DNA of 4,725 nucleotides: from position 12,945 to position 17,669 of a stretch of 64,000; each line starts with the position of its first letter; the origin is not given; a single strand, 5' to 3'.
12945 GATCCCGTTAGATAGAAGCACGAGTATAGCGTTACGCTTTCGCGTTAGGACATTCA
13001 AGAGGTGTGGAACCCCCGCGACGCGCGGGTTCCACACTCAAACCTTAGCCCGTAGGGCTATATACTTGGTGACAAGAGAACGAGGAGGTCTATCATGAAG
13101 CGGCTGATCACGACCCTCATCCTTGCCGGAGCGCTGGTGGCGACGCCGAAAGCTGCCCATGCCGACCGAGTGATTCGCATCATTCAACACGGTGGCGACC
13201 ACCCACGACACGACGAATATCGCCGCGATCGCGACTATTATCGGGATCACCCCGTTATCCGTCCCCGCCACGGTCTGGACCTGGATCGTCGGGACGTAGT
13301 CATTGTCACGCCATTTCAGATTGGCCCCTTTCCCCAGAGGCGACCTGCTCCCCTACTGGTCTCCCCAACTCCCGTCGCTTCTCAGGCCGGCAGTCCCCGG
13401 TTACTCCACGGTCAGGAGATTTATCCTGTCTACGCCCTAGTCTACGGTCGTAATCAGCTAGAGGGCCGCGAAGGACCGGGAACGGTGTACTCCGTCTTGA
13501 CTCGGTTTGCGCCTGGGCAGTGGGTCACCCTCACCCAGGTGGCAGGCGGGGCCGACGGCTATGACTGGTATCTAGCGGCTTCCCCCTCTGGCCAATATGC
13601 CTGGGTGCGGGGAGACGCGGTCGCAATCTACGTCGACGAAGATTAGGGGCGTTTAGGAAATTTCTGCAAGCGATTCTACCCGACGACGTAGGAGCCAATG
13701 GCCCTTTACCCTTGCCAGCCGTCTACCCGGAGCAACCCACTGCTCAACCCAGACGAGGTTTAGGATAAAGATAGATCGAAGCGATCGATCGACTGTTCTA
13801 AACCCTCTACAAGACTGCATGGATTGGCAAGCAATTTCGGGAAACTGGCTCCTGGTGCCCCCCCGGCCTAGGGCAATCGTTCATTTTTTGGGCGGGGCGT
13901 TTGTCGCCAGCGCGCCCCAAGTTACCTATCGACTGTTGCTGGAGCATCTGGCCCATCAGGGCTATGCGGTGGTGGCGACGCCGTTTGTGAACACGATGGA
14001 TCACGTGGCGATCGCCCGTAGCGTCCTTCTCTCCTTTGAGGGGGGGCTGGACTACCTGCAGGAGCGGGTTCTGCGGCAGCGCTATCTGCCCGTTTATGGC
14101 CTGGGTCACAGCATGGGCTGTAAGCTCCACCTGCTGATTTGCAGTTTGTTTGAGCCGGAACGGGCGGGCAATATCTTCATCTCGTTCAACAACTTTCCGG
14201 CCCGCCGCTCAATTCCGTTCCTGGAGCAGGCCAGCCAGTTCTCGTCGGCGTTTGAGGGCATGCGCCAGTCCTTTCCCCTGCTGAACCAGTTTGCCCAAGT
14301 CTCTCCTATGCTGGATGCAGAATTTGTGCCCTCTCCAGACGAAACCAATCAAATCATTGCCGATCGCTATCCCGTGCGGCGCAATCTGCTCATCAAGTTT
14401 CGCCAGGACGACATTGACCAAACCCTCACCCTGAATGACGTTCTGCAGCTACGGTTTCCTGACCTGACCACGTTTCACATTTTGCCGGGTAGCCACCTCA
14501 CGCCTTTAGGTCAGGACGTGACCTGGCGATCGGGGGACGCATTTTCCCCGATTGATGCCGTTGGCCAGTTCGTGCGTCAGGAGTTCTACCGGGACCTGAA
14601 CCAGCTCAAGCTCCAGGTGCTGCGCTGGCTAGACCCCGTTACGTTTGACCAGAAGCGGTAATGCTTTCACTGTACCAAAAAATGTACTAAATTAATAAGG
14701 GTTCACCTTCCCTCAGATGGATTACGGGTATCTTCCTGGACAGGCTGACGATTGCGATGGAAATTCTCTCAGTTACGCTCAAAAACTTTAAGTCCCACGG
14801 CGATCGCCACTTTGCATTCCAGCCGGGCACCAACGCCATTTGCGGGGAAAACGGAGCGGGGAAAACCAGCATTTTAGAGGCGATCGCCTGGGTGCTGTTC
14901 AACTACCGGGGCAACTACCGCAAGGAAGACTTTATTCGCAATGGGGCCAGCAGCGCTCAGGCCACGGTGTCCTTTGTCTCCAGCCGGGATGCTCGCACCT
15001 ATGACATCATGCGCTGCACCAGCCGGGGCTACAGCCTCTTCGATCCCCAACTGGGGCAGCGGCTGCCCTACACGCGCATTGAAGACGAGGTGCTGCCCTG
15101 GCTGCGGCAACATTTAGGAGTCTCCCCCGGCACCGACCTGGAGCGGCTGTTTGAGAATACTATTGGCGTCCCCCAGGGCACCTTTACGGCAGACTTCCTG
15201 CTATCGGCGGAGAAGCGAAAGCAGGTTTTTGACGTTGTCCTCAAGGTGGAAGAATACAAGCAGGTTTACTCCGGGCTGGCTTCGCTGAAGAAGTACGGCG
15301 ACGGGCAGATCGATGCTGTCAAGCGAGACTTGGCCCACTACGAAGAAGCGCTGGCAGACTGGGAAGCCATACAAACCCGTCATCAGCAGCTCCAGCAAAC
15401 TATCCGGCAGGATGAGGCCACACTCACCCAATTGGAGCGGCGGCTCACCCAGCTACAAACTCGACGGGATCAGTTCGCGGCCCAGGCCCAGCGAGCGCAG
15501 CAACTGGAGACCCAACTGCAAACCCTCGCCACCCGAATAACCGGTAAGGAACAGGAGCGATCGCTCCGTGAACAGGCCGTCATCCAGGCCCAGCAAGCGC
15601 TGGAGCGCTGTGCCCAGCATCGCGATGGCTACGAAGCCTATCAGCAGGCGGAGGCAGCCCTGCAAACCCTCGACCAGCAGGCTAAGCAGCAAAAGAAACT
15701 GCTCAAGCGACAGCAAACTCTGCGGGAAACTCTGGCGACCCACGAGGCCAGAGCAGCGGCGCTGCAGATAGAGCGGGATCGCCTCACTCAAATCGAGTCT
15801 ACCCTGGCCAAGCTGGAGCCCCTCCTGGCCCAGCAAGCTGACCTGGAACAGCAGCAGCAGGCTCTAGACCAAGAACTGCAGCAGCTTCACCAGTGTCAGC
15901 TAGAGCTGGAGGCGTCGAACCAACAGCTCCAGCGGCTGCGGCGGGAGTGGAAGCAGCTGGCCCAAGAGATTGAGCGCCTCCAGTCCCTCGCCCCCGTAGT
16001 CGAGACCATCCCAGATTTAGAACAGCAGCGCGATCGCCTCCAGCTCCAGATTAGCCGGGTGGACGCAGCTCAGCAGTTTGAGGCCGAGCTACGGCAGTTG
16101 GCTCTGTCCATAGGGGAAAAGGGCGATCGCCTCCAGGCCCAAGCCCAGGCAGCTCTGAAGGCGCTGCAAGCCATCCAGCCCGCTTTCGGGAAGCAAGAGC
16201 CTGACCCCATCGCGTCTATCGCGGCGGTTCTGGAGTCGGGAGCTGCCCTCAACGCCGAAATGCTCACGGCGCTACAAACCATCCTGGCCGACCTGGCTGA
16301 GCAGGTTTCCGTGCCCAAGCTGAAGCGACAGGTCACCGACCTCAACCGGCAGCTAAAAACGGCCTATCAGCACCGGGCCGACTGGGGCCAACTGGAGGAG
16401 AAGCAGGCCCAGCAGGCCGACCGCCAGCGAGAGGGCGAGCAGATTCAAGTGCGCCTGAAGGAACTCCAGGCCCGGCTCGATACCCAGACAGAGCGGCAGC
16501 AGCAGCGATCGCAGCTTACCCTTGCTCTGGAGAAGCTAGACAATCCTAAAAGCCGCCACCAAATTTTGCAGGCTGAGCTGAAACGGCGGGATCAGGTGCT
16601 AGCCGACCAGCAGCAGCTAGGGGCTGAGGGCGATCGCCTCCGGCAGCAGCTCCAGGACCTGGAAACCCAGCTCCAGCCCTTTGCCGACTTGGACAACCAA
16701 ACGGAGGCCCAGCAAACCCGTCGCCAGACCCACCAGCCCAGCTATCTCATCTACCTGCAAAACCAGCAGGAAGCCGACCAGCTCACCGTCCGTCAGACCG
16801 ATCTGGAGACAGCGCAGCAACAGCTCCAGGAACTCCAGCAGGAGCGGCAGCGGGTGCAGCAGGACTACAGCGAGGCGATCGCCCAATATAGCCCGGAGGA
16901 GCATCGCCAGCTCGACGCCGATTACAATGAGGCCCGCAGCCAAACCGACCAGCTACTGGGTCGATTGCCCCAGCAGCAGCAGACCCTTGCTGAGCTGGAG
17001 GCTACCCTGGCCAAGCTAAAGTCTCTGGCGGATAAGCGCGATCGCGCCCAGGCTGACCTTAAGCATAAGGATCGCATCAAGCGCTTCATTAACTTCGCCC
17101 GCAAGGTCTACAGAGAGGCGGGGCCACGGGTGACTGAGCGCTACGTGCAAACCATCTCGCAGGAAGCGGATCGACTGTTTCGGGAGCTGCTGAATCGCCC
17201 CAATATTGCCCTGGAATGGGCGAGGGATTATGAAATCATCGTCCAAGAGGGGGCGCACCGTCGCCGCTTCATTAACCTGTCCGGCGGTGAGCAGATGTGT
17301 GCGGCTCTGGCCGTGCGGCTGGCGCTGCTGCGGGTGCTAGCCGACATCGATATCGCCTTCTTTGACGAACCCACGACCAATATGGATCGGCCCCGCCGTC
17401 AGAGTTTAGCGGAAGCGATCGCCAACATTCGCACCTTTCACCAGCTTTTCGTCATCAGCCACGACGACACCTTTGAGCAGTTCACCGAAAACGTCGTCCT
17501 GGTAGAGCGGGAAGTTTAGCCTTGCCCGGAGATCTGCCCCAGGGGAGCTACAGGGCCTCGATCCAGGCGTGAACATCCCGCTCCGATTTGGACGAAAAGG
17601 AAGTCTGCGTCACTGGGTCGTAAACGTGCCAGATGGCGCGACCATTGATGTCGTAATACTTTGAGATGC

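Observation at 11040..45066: Seven copies of a ~95-bp multi-hairpin MITE/REP-like element scattered through 34 kb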

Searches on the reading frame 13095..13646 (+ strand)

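Call 27: search_protein_families(library=pfam, proteins=[window:13095-13646:+])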
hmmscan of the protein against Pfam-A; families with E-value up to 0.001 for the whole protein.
window:13095-13646:+ (183 aa): 1 family
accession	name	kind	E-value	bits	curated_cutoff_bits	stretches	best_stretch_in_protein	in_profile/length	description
PF08239.17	SH3_3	-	0.00029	21.4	27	1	125-176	6-53/54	Bacterial SH3 domain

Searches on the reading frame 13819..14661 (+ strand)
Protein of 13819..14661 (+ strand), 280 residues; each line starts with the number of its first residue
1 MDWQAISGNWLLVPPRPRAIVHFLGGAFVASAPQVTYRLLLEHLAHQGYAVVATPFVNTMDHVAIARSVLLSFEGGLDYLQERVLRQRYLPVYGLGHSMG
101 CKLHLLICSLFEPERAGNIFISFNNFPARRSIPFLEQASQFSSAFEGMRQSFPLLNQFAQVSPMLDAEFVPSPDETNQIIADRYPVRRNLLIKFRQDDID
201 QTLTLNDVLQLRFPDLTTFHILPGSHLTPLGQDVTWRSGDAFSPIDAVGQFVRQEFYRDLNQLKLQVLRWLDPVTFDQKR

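Call 67: search_protein_families(library=pfam, proteins=[window:13819-14661:+])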
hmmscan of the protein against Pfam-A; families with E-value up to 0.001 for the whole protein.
window:13819-14661:+ (280 aa): 1 family
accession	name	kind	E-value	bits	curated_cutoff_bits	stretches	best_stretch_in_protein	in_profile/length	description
PF07082.17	DUF1350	-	1.1e-114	382.4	27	1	2-273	1-250/250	Protein of unknown function (DUF1350)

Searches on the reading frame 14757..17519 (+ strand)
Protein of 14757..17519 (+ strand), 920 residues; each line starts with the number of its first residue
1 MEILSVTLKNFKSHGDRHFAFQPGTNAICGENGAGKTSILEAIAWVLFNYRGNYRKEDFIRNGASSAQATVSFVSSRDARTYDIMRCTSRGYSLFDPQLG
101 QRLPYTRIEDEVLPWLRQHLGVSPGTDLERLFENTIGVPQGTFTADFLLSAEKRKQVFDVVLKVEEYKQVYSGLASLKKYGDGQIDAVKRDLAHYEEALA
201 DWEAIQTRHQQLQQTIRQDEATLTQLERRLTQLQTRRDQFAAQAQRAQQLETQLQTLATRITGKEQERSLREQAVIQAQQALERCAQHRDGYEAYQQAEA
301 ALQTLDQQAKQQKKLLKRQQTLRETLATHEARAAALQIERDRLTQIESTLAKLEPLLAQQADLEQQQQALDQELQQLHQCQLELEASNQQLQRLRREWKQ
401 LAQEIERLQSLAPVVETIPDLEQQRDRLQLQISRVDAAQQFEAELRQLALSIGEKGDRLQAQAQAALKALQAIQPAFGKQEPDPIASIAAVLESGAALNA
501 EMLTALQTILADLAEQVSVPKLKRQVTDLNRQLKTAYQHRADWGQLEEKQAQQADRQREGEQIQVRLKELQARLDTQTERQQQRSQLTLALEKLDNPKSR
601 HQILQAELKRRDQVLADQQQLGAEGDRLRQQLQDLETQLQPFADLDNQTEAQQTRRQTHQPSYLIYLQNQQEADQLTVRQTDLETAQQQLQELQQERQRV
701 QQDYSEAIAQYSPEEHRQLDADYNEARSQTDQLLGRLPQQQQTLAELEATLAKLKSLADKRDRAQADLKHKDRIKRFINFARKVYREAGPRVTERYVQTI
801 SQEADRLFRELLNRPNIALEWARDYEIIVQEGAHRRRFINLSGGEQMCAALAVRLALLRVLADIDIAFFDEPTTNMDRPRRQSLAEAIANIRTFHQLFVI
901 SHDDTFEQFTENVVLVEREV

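Call 27: search_protein_families(library=pfam, proteins=[window:14757-17519:+])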
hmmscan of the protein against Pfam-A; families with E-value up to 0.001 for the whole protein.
window:14757-17519:+ (920 aa): 8 families
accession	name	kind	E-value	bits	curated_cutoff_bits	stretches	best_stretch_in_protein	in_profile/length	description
PF02463.25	SMC_N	-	7.2e-21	75.1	40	2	5-73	4-81/220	RecF/RecN/SMC N terminal domain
PF13175.12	AAA_15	-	7.4e-11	42.7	32.1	1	1-50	1-50/374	AAA ATPase domain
PF13304.12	AAA_21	-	3.4e-08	34.3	27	0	26-72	2-50/304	AAA domain, putative AbiEii toxin, Type IV TA system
PF13558.12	SbcC_Walker_B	-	9.9e-05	23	27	1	831-888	20-88/90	SbcC/RAD50-like, Walker B motif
PF13476.12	AAA_23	-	0.00011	23.4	27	0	5-358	1-177/201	AAA domain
PF13514.12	AAA_27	-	0.00028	21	22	1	1-97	1-97/206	AAA domain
PF00005.33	ABC_tran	-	0.0003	21.8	25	0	26-77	14-67/137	ABC transporter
PF13555.12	AAA_29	-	0.00032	20.8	27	1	7-49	5-48/61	P-loop containing region of AAA domain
